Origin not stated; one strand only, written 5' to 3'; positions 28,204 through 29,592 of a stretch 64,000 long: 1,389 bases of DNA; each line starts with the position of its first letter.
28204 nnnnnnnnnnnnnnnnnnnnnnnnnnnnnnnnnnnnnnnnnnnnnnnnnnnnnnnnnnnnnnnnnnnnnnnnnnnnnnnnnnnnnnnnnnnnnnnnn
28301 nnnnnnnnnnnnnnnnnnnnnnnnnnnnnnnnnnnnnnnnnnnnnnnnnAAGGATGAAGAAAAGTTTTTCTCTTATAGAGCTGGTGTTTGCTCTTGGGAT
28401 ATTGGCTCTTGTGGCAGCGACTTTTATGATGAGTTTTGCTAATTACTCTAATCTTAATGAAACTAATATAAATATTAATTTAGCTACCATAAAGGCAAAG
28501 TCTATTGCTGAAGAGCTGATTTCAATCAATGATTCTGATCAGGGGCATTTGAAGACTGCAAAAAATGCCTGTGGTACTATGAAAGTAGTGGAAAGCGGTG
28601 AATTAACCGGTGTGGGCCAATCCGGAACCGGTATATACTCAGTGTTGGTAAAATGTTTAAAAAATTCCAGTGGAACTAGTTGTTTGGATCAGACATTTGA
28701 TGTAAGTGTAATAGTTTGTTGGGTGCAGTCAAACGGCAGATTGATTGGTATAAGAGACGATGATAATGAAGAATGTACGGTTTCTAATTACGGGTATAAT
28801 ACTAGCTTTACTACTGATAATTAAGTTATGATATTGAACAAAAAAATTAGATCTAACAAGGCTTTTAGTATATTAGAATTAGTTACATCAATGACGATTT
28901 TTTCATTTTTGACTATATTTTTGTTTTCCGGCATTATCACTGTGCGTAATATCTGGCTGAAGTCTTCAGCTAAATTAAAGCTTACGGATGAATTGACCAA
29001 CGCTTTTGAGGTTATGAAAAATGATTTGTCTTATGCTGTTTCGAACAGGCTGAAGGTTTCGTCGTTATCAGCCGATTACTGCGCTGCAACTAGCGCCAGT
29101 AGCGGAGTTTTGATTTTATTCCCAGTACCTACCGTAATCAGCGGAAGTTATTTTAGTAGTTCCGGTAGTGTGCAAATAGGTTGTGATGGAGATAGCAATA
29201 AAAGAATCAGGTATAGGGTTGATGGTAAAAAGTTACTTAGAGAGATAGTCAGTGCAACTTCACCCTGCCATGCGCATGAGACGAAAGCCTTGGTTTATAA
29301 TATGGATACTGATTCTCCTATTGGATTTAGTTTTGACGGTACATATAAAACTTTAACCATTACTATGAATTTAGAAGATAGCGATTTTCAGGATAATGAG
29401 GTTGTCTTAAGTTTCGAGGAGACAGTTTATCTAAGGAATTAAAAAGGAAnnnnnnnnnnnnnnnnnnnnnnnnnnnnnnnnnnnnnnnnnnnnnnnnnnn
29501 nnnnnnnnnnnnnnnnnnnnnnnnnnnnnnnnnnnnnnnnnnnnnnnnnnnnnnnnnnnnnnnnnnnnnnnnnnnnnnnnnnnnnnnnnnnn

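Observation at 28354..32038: Non-canonical prepilin N-termini (Ser/Ala at -1) and an 860-aa PilX-N-like protein carrying an EF-hand/dockerin-type calcium loop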

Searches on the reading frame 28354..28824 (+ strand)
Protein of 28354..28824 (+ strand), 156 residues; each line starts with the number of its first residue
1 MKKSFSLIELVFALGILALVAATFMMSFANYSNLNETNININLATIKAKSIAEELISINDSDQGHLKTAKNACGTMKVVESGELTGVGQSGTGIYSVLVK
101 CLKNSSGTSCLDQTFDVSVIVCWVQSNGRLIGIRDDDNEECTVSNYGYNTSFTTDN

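Call 5: search_protein_families(library=pfam, proteins=[window:28354-28824:+], max_evalue=1)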
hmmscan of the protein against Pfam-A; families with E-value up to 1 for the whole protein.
window:28354-28824:+ (156 aa): 3 families
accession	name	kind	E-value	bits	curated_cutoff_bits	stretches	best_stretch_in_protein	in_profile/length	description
PF07963.17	N_methyl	-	0.0011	18.9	21.2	1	2-23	4-25/27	Prokaryotic N-terminal methylation motif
PF07295.17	DUF1451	-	0.025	15.2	26.1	1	29-89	55-113/146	Zinc-ribbon containing domain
PF01787.22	Ilar_coat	-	0.11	12.7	22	1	84-120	88-126/204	Ilarvirus coat protein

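Call 6: search_protein_families(library=ncbifam, proteins=[window:28354-28824:+], max_evalue=1)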
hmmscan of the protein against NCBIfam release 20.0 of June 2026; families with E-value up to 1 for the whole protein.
window:28354-28824:+ (156 aa): 5 families
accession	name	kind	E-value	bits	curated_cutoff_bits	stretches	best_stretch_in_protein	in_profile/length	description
NF041013.1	T4P_ComGE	equivalog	0.00088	19.3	49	1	3-39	4-41/83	competence type IV pilus minor pilin ComGE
NF007862.0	PRK10574.1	equivalog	0.0024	18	138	1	2-75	4-75/145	prepilin peptidase-dependent pilin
TIGR01707.1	gspI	equivalog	0.0035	17.8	44.35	1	5-54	2-51/101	type II secretion system minor pseudopilin GspI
NF041002.1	pilin_ComGF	equivalog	0.11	12.7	80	1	3-37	2-36/139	competence type IV pilus minor pilin ComGF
TIGR02532.1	IV_pilin_GFxxxE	domain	0.28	11.1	16.3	1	5-22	4-21/24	prepilin-type N-terminal cleavage/methylation domain-containing protein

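Call 33: find_homologous_proteins(query=window:28354-28824:+, max_evalue=0.01)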
Query window:28354-28824:+ (156 aa): 2 proteins with E <= 0.01 among 50 candidates.
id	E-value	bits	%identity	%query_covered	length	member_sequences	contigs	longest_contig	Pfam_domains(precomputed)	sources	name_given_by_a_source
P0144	1.4e-94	331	100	100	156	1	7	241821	-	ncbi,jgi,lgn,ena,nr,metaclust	ncbi:MAG: hypothetical protein P9L96_06715 [Candidatus Gygaella obscura]|nr:hypothetical protein [Ca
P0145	7.1e-66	238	74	99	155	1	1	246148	-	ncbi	-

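Call 76: search_protein_families(library=ncbifam, alignment_id=A6, max_evalue=0.1)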
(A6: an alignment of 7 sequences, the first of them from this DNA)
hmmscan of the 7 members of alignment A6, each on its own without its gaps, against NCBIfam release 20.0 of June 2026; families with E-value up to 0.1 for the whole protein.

A. member 1, seq(156 aa): 3 families
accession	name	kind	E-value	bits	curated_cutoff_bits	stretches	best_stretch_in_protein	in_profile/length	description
NF041013.1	T4P_ComGE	equivalog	0.00088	19.3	49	1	3-39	4-41/83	competence type IV pilus minor pilin ComGE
NF007862.0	PRK10574.1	equivalog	0.0024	18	138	1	2-75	4-75/145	prepilin peptidase-dependent pilin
TIGR01707.1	gspI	equivalog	0.0035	17.8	44.35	1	5-54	2-51/101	type II secretion system minor pseudopilin GspI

B. families by the number of members that match (of 7 scanned): 19 families
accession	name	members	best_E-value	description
NF041013.1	T4P_ComGE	7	5.3e-07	competence type IV pilus minor pilin ComGE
TIGR01707.1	gspI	6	2.7e-05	type II secretion system minor pseudopilin GspI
TIGR02532.1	IV_pilin_GFxxxE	4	4.4e-06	prepilin-type N-terminal cleavage/methylation domain-containing protein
TIGR01708.2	typeII_sec_gspH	4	3.2e-05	type II secretion system minor pseudopilin GspH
NF040982.1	ComGD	3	0.00012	competence type IV pilus minor pilin ComGD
NF041002.1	pilin_ComGF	2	0.00014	competence type IV pilus minor pilin ComGF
NF047828.1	T3SSXpsI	2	0.00024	type II secretion system protein XpsI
NF040999.1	pilin_ComGC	2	0.00025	competence type IV pilus major pilin ComGC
NF007862.0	PRK10574.1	2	0.0024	prepilin peptidase-dependent pilin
TIGR01710.1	typeII_sec_gspG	2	0.005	type II secretion system major pseudopilin GspG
TIGR02599.1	TIGR02599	1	0.00045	Verru_Chthon cassette protein C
TIGR02523.1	type_IV_pilV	1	0.0013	type IV pilus modification protein PilV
NF007848.0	PRK10557.1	1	0.0027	prepilin peptidase-dependent protein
NF038304.1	EPS_HpsC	1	0.0093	hormogonium polysaccharide secretion pseudopilin HpsC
NF041775.1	typeIV_PilA_Myxo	1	0.037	type IV pilin protein PilA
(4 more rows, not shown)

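Call 77: search_solved_structures(query=A6, max_evalue=10)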
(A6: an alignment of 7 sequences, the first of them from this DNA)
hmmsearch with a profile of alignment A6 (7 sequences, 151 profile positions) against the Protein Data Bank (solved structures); distinct sequences matched with E-value up to 10: 17.
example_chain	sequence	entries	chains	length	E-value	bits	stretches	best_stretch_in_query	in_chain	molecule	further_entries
9egp_A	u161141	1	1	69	0.0011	22.2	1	2-32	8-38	Geopilin domain 1 protein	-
7tgg_A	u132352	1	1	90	0.0096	19.1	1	2-31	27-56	Geopilin domain 1 protein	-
9laa_A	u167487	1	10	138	0.011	18.9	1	3-33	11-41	Type IV pilin protein PilA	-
8tum_e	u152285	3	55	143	0.015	18.5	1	5-64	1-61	Type IV major pilin protein PilA | Pilin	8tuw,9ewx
9lab_B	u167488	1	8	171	0.034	17.4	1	2-30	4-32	MSHA major pilin subunit MshA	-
1oqw_A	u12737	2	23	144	0.042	17.1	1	5-55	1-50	Fimbrial protein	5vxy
8tj2_C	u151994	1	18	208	0.045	16.9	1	5-39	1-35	Type IV major pilin protein PilA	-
6xxd_A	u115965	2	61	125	0.056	16.6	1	5-69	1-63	PilA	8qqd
3sok_A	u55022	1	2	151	0.064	16.5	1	5-44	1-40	Fimbrial protein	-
2hi2_A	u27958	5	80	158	0.12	15.6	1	5-51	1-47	Fimbrial protein | PilA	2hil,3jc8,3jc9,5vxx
5cwq_A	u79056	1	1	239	0.14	15.4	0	11-61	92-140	Designed helical repeat protein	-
5kua_A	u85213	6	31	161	0.15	15.3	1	5-52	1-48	pilin | Neisseria meningitidis PilE variant SB-GATDH | Neisseria meningitidis PilE, SB-DATDH variant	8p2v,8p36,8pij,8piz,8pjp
1ay2_A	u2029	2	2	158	0.15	15.3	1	5-49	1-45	TYPE 4 PILIN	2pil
8p3b_A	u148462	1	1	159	0.17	15.1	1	5-47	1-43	Fimbrial protein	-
8tob_GA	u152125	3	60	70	1.2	12.3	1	6-41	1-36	Fimbrial protein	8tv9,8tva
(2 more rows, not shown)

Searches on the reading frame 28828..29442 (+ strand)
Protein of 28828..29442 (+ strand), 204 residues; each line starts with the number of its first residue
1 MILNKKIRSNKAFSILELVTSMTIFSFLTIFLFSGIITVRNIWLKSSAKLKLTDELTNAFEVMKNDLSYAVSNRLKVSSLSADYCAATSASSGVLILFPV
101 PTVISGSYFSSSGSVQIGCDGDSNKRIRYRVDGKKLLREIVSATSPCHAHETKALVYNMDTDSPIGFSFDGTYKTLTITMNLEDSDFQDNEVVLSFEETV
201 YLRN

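Call 5: search_protein_families(library=pfam, proteins=[window:28828-29442:+], max_evalue=1)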
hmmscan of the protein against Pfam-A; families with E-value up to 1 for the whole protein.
window:28828-29442:+ (204 aa): 1 family
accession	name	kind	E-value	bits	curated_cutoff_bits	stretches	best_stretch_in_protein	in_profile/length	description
PF07963.17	N_methyl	-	0.0054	16.7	21.2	1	8-32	2-26/27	Prokaryotic N-terminal methylation motif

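Call 6: search_protein_families(library=ncbifam, proteins=[window:28828-29442:+], max_evalue=1)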
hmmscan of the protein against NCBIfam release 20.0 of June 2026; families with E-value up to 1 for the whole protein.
window:28828-29442:+ (204 aa): 4 families
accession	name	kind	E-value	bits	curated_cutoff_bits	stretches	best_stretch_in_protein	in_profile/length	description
TIGR02599.1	TIGR02599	subfamily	9.8e-05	21.7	256.5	1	12-73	1-62/361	Verru_Chthon cassette protein C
NF041013.1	T4P_ComGE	equivalog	0.00015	21.8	49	1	9-68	2-61/83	competence type IV pilus minor pilin ComGE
TIGR01711.1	gspJ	equivalog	0.019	14.7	64.85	1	12-77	2-67/192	type II secretion system minor pseudopilin GspJ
NF007848.0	PRK10557.1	equivalog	0.085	12.2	120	1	6-69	6-69/192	prepilin peptidase-dependent protein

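Call 34: find_homologous_proteins(query=window:28828-29442:+, max_evalue=0.01)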
Query window:28828-29442:+ (204 aa): 3 proteins with E <= 0.01 among 191 candidates.
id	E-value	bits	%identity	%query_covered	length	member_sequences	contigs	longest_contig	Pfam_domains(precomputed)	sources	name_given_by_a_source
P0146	2.5e-124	430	100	99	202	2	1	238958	-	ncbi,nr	ncbi:MAG: hypothetical protein P9L96_06720 [Candidatus Gygaella obscura]|nr:hypothetical protein [Ca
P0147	2.8e-62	228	55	100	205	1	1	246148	-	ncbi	-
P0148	9.6e-20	89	34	96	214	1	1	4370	-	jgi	-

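Call 40: find_encoding_contigs(protein=P0148, flank=6000, max_places=2)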
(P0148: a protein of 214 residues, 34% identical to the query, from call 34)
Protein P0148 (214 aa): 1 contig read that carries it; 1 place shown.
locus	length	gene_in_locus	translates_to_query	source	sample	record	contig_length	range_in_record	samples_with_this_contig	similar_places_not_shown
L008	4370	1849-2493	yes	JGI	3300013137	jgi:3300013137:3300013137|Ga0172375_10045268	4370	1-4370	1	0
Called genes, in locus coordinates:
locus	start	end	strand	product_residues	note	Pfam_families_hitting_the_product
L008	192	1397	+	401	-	PF28597:T2SSF_N, PF00482:T2SSF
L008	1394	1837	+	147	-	PF07963:N_methyl (weak)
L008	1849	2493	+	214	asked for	-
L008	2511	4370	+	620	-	?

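Call 63: search_solved_structures(query=A5, max_evalue=10)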
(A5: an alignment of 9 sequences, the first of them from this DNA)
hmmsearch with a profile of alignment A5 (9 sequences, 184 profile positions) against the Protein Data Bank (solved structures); distinct sequences matched with E-value up to 10: 14.
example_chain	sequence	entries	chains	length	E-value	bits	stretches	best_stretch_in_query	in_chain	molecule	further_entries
9egp_A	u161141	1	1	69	4.3e-05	26.6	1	4-53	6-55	Geopilin domain 1 protein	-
7tgg_A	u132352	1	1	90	0.00017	24.7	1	4-57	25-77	Geopilin domain 1 protein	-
6xxd_A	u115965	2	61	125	0.0017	21.4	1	9-89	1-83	PilA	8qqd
2m7g_A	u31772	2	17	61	0.053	16.5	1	9-57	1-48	Geopilin domain 1 protein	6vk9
9laa_A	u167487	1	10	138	0.059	16.3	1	2-27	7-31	Type IV pilin protein PilA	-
9lab_B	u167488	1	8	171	0.11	15.4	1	1-26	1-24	MSHA major pilin subunit MshA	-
6tl2_A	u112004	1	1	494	0.37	13.7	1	5-39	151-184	Divalent metal cation transporter MntH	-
9xch_A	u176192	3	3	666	0.63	13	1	10-67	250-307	Ceg14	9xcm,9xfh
9sxc_A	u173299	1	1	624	0.69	12.9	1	10-67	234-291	Dot/Icm secretion system substrate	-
5wda_A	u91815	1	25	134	1.2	12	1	9-45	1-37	General secretion pathway protein G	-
7phq_B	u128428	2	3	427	2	11.3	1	8-34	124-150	Divalent metal cation transporter MntH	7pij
5m95_A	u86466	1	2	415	2.2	11.2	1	8-34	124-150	Divalent metal cation transporter MntH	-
5m94_A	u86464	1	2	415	2.2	11.2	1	8-34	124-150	Divalent metal cation transporter MntH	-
8tj2_C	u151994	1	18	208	2.2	11.2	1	9-46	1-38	Type IV major pilin protein PilA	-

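Call 64: search_protein_families(library=ncbifam, alignment_id=A5, max_evalue=0.1)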
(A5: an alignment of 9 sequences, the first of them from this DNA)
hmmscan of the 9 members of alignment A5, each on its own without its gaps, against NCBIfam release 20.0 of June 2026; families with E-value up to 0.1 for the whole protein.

A. member 1, seq(204 aa): 4 families
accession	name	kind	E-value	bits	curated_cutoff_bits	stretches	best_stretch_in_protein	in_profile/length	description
TIGR02599.1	TIGR02599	subfamily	9.8e-05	21.7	256.5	1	12-73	1-62/361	Verru_Chthon cassette protein C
NF041013.1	T4P_ComGE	equivalog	0.00015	21.8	49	1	9-68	2-61/83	competence type IV pilus minor pilin ComGE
TIGR01711.1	gspJ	equivalog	0.019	14.7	64.85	1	12-77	2-67/192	type II secretion system minor pseudopilin GspJ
NF007848.0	PRK10557.1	equivalog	0.085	12.2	120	0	6-69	6-69/192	prepilin peptidase-dependent protein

B. families by the number of members that match (of 9 scanned): 21 families
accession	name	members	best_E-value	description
NF041013.1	T4P_ComGE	8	8.2e-05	competence type IV pilus minor pilin ComGE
TIGR02599.1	TIGR02599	7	2.2e-10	Verru_Chthon cassette protein C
TIGR02532.1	IV_pilin_GFxxxE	5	4.4e-07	prepilin-type N-terminal cleavage/methylation domain-containing protein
NF041002.1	pilin_ComGF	4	8.8e-09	competence type IV pilus minor pilin ComGF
NF007848.0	PRK10557.1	4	2.9e-07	prepilin peptidase-dependent protein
TIGR01711.1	gspJ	4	8.3e-06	type II secretion system minor pseudopilin GspJ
NF007800.0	PRK10506.1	3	0.00011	prepilin peptidase-dependent protein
TIGR01708.2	typeII_sec_gspH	3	0.00077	type II secretion system minor pseudopilin GspH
NF038304.1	EPS_HpsC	3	0.012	hormogonium polysaccharide secretion pseudopilin HpsC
TIGR02523.1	type_IV_pilV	2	3.6e-05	type IV pilus modification protein PilV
NF040999.1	pilin_ComGC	2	0.0014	competence type IV pilus major pilin ComGC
TIGR01710.1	typeII_sec_gspG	2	0.004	type II secretion system major pseudopilin GspG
TIGR01707.1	gspI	2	0.0051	type II secretion system minor pseudopilin GspI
NF040982.1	ComGD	1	0.0015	competence type IV pilus minor pilin ComGD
NF047895.1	CuResCopI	1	0.007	copper-resistant cuproprotein CopI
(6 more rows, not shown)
